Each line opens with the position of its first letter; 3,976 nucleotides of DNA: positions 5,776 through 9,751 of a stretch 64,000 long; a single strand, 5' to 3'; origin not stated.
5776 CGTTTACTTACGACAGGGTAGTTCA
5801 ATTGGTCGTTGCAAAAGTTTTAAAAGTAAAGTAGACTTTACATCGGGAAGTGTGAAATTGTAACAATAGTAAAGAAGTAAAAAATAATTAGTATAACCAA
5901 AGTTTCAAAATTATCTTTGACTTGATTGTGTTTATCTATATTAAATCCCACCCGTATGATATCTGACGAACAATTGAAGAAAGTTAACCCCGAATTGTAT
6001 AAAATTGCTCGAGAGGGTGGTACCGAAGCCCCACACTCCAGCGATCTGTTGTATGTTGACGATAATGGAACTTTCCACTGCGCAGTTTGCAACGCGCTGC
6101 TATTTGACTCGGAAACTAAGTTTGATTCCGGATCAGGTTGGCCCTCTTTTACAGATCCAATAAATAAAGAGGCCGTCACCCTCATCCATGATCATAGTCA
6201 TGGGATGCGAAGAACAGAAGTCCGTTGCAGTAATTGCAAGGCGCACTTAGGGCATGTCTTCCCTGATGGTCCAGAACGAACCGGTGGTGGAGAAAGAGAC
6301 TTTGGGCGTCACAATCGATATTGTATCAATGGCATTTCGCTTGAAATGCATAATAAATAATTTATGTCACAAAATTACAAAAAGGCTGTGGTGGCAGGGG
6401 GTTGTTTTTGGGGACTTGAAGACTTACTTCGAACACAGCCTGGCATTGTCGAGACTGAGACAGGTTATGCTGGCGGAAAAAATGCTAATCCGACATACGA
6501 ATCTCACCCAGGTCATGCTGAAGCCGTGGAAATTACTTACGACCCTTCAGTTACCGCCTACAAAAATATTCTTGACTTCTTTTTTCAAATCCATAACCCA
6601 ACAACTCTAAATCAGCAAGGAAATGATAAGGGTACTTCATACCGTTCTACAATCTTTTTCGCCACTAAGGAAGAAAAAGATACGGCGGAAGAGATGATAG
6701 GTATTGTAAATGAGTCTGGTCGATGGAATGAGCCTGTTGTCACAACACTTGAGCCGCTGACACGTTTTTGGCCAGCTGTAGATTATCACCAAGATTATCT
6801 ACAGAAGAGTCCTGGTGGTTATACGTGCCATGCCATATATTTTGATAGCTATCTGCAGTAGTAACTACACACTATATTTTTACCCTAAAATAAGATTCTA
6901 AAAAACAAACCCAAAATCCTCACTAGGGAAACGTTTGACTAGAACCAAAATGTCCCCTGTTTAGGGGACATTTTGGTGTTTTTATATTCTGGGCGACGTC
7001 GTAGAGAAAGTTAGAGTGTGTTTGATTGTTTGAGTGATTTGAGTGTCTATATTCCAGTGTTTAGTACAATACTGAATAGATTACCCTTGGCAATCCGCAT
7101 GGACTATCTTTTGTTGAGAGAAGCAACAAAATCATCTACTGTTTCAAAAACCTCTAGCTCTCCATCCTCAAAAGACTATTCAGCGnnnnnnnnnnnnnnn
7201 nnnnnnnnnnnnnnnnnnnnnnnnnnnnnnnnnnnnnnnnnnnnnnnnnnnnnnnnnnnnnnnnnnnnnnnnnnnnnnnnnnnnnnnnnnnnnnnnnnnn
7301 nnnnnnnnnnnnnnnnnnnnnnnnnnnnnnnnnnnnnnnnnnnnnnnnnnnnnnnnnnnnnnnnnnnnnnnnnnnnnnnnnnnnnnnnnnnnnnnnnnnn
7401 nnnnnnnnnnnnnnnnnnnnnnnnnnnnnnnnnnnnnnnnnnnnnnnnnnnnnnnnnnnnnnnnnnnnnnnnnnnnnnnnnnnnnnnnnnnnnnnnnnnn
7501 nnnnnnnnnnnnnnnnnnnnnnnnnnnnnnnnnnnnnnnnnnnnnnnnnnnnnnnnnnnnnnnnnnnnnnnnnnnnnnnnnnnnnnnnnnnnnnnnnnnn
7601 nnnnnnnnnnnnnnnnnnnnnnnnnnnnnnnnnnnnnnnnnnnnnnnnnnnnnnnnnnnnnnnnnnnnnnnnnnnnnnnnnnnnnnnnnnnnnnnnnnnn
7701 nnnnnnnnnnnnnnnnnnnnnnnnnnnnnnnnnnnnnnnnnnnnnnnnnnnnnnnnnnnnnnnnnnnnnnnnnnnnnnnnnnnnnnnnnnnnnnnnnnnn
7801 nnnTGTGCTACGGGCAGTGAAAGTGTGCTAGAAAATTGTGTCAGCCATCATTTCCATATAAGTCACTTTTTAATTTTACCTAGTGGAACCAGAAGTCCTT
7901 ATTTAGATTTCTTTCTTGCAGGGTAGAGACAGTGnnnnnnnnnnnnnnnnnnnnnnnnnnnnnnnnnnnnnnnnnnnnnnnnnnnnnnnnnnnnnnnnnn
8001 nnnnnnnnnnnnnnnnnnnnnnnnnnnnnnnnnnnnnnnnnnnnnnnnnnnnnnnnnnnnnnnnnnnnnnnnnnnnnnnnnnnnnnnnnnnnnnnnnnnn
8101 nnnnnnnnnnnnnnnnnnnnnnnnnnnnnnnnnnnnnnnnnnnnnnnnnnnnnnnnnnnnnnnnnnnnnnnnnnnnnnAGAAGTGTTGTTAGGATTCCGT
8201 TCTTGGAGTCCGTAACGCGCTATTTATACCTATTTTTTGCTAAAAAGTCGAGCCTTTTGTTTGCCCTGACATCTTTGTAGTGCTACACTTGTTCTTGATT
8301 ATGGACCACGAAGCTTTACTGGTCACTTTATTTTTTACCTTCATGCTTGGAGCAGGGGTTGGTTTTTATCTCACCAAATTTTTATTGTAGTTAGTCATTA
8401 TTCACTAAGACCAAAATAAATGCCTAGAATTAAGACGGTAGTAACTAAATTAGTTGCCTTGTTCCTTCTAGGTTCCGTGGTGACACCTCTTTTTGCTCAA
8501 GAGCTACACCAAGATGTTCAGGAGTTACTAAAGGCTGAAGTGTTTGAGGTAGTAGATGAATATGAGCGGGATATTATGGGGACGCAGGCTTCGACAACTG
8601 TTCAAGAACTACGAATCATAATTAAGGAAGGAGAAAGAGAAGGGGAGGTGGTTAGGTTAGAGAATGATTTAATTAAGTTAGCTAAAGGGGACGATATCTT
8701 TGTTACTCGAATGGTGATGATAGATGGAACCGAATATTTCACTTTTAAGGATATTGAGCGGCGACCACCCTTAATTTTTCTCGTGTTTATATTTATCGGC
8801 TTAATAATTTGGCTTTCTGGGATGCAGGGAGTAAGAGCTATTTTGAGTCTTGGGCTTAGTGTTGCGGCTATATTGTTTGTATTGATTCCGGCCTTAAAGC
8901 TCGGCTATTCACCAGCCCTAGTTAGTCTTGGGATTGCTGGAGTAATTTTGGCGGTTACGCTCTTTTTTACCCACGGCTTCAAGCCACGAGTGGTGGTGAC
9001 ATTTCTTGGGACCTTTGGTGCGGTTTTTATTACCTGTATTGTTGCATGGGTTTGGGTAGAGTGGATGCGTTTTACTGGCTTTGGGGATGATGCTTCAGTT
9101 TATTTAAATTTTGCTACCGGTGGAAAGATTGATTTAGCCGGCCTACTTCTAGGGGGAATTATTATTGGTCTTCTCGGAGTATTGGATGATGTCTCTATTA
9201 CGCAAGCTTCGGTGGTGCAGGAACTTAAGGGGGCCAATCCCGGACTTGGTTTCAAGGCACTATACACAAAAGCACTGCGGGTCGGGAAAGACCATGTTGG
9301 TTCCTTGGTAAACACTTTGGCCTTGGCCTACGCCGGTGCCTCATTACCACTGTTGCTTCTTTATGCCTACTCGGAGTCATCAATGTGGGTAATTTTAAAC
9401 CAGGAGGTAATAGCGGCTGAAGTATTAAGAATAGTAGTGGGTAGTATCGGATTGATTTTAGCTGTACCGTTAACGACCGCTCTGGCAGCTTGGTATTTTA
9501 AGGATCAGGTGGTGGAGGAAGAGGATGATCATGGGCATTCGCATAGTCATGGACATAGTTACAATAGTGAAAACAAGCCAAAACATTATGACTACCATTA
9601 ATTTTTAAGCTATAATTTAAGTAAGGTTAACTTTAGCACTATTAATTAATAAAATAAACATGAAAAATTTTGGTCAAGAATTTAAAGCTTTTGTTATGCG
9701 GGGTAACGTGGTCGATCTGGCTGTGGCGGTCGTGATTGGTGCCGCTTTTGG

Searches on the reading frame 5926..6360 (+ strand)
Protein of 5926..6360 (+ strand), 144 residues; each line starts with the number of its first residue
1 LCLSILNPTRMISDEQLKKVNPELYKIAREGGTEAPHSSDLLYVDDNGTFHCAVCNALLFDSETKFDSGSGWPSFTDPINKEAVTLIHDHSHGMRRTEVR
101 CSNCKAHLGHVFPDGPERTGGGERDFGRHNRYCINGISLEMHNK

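Call 3: search_protein_families(library=pfam, proteins=[window:5926-6360:+], max_evalue=1)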
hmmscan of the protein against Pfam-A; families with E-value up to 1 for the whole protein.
window:5926-6360:+ (144 aa): 9 families
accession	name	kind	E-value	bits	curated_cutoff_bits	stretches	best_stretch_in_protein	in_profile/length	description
PF01641.26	SelR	-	5.7e-43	146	24.9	1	21-142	2-115/116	SelR domain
PF03226.21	Yippee-Mis18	-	0.00041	20.9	26.6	1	49-117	2-77/108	Yippee zinc-binding/DNA-binding /Mis18, centromere assembly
PF24046.1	At4g08330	-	0.0063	17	27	1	93-119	73-99/129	At4g08330 beta-tent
PF02945.21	Endonuclease_7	-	0.0067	16.8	23.6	1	82-117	38-71/82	Recombination endonuclease VII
PF09814.14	HECT_2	-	0.0067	15.8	22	1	90-114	198-222/369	HECT-like Ubiquitin-conjugating enzyme (E2)-binding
PF04810.20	zf-Sec23_Sec24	-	0.067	13.7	25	0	99-106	2-9/39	Sec23/Sec24 zinc finger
PF10058.14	Zn_ribbon_10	-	0.068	13.4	24.2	0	95-114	19-38/54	ER junction formation factor lunapark, zinc ribbon finger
PF13717.11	Zn_ribbon_4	-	0.14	12.6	30.3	1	95-106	22-33/36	zinc-ribbon domain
PF25122.1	DUF7815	-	0.19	12.1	25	1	98-108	2-12/27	Domain of unknown function (DUF7815)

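Call 4: search_protein_families(library=ncbifam, proteins=[window:5926-6360:+], max_evalue=0.01)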
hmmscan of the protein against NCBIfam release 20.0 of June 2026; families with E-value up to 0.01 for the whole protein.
window:5926-6360:+ (144 aa): 5 families
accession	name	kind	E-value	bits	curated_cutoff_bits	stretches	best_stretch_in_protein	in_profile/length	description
TIGR00357.1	TIGR00357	equivalog_domain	1.3e-43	148.3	113.05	1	14-141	5-123/134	peptide-methionine (R)-S-oxide reductase MsrB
NF004042.0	PRK05550.1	equivalog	9.5e-33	113.6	330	1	14-142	5-122/293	bifunctional methionine sulfoxide reductase B/A protein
NF010625.0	PRK14018.1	equivalog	1.7e-30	106.1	522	1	12-140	380-501/521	bifunctional peptide-methionine (S)-S-oxide reductase MsrA/peptide-methionine (R)-S-oxide reductase MsrB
NF004036.0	PRK05508.1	equivalog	2.9e-27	94.9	179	1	17-143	3-118/121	methionine-R-sulfoxide reductase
TIGR02098.1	MJ0042_CXXC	domain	0.0048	16.6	20.9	1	87-105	14-32/38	MJ0042-type zinc finger domain-containing protein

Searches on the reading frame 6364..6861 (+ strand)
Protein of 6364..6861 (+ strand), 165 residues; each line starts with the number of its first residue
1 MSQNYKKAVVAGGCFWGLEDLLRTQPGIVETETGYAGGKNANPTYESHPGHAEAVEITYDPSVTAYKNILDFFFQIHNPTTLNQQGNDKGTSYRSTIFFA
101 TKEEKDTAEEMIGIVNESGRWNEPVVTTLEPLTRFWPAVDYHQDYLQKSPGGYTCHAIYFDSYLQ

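Call 3: search_protein_families(library=pfam, proteins=[window:6364-6861:+], max_evalue=1)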
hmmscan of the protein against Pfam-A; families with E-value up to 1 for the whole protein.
window:6364-6861:+ (165 aa): 1 family
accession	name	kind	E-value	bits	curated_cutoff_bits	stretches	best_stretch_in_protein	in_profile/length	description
PF01625.27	PMSR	-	3.9e-56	190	23.7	1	7-154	1-152/153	Peptide methionine sulfoxide reductase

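Call 4: search_protein_families(library=ncbifam, proteins=[window:6364-6861:+], max_evalue=0.01)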
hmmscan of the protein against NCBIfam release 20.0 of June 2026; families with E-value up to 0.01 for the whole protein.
window:6364-6861:+ (165 aa): 5 families
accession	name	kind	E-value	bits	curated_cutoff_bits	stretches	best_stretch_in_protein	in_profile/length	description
NF004042.0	PRK05550.1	equivalog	5.7e-57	193.1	330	1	3-157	132-287/293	bifunctional methionine sulfoxide reductase B/A protein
TIGR00401.1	msrA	equivalog_domain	6e-49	166.3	108.1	1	6-154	1-153/153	peptide-methionine (S)-S-oxide reductase MsrA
NF010625.0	PRK14018.1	equivalog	4.2e-44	150.9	522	1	3-156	196-349/521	bifunctional peptide-methionine (S)-S-oxide reductase MsrA/peptide-methionine (R)-S-oxide reductase MsrB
NF004038.0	PRK05528.1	equivalog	7e-32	110.7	200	1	9-157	5-147/157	peptide-methionine (S)-S-oxide reductase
NF041383.1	Trx_VPGUxxT_two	exception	4.6e-05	23.2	275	1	3-73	143-200/287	VPGUxxT family thioredoxin-like (seleno)protein, type 2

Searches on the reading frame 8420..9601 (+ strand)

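Call 71: search_protein_families(library=pfam, proteins=[window:8420-9601:+], max_evalue=0.001)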
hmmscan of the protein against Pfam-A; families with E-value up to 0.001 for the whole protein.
window:8420-9601:+ (393 aa): 1 family
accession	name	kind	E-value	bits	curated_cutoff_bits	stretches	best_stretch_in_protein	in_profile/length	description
PF07907.16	YibE_F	-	7e-71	239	27.2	1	118-358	1-241/241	YibE/F-like protein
